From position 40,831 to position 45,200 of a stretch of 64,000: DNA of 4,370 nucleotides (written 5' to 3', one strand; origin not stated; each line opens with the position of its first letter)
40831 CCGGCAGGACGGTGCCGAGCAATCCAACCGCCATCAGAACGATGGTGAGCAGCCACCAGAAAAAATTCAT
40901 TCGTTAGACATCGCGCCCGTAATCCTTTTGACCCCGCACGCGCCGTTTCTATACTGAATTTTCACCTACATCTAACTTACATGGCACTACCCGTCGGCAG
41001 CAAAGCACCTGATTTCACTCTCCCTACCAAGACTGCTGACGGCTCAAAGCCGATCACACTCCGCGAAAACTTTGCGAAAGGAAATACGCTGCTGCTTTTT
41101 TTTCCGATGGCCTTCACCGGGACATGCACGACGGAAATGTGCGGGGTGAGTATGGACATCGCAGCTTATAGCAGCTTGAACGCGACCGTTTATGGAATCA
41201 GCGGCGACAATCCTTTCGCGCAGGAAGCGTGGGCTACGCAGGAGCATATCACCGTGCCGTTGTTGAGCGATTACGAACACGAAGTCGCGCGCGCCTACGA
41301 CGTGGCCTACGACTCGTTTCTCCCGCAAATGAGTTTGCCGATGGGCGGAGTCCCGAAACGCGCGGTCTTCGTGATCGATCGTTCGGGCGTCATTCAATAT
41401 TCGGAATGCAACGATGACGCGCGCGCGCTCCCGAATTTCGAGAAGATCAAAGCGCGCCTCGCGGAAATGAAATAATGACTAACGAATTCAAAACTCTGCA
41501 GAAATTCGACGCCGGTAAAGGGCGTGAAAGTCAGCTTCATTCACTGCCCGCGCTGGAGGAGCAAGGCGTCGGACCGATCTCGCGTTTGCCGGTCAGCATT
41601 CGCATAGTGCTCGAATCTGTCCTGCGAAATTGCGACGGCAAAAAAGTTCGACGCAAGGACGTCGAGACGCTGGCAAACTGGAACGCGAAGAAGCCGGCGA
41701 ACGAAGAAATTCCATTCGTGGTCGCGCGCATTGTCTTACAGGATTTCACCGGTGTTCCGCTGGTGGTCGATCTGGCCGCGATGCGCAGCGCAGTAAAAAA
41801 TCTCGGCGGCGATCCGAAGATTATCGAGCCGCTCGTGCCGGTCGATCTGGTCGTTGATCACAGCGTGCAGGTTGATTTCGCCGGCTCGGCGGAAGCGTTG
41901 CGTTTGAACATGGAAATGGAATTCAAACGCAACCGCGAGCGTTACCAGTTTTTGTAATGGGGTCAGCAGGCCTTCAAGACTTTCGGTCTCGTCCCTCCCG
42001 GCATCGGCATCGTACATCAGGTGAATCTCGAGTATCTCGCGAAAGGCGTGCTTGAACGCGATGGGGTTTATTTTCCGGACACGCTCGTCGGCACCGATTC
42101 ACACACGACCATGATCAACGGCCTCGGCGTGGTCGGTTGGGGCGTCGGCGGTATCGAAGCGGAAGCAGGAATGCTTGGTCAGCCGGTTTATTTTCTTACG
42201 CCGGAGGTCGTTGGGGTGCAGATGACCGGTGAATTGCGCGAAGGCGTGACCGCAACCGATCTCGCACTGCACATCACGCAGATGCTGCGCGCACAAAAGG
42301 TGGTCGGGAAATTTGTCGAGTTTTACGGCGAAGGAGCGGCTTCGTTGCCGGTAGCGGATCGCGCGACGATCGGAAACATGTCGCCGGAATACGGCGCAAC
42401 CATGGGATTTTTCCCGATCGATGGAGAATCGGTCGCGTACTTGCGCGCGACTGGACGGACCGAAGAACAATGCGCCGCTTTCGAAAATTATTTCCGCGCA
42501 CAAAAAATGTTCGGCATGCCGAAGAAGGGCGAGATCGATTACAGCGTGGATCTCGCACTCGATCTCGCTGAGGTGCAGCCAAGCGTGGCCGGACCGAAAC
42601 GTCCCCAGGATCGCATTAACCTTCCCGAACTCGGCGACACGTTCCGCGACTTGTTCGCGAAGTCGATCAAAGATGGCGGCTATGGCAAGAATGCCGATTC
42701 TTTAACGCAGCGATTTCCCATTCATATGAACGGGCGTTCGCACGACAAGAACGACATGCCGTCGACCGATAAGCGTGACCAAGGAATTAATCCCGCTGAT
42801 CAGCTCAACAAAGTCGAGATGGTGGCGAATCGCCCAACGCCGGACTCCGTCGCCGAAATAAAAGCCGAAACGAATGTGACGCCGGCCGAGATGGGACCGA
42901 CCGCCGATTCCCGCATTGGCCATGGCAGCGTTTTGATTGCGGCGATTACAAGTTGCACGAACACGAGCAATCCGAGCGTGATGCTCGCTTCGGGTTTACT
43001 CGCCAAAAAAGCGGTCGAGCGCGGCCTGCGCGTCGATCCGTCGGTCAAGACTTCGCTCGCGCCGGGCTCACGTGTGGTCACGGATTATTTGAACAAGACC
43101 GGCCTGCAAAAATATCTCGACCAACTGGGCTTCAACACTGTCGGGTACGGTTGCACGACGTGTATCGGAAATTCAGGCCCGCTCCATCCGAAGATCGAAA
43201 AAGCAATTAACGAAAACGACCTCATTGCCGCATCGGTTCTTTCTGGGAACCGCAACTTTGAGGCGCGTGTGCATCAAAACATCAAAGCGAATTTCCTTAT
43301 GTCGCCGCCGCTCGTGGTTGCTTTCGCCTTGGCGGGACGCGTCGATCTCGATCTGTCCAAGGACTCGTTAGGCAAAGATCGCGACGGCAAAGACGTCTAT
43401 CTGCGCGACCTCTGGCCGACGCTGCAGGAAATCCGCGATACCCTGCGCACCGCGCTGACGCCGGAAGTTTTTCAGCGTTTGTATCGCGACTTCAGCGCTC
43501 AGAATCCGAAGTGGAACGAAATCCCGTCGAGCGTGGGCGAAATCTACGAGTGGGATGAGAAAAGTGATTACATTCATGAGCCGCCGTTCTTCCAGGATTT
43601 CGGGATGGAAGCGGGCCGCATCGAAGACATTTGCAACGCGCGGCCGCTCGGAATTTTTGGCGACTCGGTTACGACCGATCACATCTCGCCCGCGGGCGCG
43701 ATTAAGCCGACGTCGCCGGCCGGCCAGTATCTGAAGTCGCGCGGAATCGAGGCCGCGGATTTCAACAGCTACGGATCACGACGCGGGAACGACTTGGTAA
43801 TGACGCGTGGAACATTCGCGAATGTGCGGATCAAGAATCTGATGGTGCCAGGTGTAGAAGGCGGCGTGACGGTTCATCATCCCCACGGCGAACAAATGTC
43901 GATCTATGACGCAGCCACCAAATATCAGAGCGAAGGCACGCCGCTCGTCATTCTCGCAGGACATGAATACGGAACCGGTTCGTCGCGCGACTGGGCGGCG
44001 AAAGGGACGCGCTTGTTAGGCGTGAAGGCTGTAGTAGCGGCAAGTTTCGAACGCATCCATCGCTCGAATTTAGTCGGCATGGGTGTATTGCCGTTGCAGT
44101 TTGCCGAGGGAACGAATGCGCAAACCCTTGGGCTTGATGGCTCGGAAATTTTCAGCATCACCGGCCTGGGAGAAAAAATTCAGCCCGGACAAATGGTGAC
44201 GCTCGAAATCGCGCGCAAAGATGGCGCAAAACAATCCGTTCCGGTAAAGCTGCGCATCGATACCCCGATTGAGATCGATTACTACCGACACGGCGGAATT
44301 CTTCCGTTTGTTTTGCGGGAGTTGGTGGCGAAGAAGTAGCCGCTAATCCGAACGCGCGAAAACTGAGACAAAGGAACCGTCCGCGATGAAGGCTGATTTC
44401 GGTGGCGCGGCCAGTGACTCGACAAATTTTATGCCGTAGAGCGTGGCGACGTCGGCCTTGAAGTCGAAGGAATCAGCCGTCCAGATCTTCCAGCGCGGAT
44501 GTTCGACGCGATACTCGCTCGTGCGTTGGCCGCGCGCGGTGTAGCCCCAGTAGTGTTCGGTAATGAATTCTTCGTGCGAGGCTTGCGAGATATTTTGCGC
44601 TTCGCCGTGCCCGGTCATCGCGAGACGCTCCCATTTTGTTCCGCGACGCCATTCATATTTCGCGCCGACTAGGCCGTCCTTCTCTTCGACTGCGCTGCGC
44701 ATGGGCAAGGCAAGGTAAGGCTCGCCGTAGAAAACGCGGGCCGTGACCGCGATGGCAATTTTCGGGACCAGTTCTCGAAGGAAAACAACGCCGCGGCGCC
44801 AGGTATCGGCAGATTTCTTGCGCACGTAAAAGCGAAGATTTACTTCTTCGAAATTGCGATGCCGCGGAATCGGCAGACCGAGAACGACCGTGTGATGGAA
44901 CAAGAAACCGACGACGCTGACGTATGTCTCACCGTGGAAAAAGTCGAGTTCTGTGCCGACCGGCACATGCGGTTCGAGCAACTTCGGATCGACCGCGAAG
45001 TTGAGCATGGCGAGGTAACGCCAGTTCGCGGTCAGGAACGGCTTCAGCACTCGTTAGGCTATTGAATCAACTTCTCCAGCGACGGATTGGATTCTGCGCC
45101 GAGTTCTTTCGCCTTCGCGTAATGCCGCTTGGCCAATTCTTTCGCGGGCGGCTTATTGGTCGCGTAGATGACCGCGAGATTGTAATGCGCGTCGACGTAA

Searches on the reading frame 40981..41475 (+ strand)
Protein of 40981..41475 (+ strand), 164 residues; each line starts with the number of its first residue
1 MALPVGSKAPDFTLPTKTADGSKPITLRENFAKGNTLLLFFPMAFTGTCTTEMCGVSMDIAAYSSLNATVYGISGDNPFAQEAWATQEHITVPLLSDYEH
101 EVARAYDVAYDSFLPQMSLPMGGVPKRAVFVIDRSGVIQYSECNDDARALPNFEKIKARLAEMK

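Call 57: search_protein_families(library=pfam, proteins=[window:40981-41475:+], max_evalue=0.001)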
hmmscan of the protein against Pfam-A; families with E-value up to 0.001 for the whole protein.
window:40981-41475:+ (164 aa): 2 families
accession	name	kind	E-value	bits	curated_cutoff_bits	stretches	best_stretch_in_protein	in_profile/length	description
PF00578.27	AhpC-TSA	-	1e-30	106.7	26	1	5-140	1-123/124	AhpC/TSA family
PF08534.16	Redoxin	-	4.7e-23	82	26.6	1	5-154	2-145/148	Redoxin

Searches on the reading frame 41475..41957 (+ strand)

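Call 57: search_protein_families(library=pfam, proteins=[window:41475-41957:+], max_evalue=0.001)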
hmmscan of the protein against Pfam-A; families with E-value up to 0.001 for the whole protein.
window:41475-41957:+ (160 aa): 1 family
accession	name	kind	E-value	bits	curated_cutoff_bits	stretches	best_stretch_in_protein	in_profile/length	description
PF00330.25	Aconitase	-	7.6e-17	61.9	28.7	1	69-160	4-90/463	Aconitase family (aconitate hydratase)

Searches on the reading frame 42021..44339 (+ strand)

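Call 57: search_protein_families(library=pfam, proteins=[window:42021-44339:+], max_evalue=0.001)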
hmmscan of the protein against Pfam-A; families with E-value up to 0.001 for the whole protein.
window:42021-44339:+ (772 aa): 2 families
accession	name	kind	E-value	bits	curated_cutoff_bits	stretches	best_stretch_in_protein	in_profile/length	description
PF00330.25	Aconitase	-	6e-127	424.9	28.7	1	5-439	116-463/463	Aconitase family (aconitate hydratase)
PF00694.25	Aconitase_C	-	1.9e-43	148.4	22.8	1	569-696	3-130/131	Aconitase C-terminal domain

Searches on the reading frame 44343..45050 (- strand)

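Call 5: search_protein_families(library=pfam, proteins=[window:44343-45050:-])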
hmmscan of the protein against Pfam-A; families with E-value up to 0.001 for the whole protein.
window:44343-45050:- (235 aa): 1 family
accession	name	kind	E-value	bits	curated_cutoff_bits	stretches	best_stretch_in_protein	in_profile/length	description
PF09844.14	DUF2071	-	3.2e-57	194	27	1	7-217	1-198/212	Uncharacterized conserved protein (COG2071)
